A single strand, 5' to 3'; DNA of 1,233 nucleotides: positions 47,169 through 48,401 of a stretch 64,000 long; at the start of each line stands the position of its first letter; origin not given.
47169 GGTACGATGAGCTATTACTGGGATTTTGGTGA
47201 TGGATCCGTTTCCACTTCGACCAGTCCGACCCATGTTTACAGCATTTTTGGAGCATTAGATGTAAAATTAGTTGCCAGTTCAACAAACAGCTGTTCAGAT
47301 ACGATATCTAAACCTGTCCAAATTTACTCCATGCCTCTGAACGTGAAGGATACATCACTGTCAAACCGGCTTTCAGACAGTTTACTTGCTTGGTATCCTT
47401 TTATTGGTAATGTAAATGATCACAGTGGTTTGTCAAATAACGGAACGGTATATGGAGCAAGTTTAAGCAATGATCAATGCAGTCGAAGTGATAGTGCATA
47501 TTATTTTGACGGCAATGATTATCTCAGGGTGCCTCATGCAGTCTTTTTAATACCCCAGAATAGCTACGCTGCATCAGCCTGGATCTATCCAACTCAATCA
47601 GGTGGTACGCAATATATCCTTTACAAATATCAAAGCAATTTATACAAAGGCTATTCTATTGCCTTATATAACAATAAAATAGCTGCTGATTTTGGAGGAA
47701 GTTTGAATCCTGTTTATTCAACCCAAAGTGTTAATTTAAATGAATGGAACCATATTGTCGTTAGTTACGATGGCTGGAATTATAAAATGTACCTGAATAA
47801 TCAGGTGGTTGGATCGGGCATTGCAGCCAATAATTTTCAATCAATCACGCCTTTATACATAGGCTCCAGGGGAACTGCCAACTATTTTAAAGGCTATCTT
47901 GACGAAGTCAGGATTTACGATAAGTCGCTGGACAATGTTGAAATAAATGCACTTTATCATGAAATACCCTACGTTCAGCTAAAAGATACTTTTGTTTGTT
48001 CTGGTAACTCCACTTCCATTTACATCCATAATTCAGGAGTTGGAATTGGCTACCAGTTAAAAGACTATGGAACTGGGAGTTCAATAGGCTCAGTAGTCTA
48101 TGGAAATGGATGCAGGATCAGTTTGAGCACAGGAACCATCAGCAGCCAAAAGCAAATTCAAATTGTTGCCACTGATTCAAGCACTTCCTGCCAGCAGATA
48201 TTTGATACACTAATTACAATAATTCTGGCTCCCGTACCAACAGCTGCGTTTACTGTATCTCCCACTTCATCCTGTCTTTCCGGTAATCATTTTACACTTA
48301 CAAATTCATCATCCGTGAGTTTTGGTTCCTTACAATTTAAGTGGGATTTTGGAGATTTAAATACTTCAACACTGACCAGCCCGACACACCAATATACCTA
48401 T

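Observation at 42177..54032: Giant 11.9-kb gene: 3951-aa T9SS cargo with duplicated CARDB+beta-helix modules, a LamG domain and 26 PKD domains; apparent TTG start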

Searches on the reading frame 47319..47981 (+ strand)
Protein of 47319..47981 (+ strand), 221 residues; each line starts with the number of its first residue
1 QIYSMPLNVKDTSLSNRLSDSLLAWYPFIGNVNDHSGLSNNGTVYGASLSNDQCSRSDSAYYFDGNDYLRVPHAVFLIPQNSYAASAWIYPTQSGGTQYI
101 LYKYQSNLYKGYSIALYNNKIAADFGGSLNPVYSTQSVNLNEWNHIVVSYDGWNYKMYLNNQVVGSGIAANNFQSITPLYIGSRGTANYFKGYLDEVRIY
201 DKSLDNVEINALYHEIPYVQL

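Call 23: search_protein_families(library=pfam, proteins=[window:47319-47981:+], max_evalue=1)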
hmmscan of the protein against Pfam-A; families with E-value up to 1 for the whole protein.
window:47319-47981:+ (221 aa): 3 families
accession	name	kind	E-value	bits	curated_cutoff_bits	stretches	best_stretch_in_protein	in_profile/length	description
PF13385.13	Laminin_G_3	-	7.1e-25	88.4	27.6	1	64-209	2-150/151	Concanavalin A-like lectin/glucanases superfamily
PF02210.31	Laminin_G_2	-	7.9e-05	23.6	22.9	1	122-199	31-123/126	Laminin G domain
PF06439.18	3keto-disac_hyd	-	0.038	14.5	26.8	1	102-165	72-149/187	3-keto-disaccharide hydrolase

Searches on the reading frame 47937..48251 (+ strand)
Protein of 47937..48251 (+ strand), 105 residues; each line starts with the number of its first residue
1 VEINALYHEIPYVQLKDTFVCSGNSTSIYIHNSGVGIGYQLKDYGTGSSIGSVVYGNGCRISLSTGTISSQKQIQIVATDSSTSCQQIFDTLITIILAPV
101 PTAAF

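Call 23: search_protein_families(library=pfam, proteins=[window:47937-48251:+], max_evalue=1)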
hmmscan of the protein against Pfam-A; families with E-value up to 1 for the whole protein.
window:47937-48251:+ (105 aa): 1 family
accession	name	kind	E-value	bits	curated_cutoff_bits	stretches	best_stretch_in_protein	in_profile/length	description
PF24079.1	UBR4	-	0.062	14.1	27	1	62-96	74-108/125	E3 ubiquitin-protein ligase UBR4-like domain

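Call 51: search_protein_families(library=ncbifam, proteins=[window:47937-48251:+], max_evalue=1)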
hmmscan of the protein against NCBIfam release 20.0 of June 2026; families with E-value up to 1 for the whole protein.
window:47937-48251:+ (105 aa): 1 family
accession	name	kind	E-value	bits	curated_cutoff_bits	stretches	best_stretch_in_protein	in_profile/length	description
NF008767.0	PRK11798.2-2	equivalog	0.05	13.5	182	1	14-46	75-107/131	ClpXP protease specificity-enhancing factor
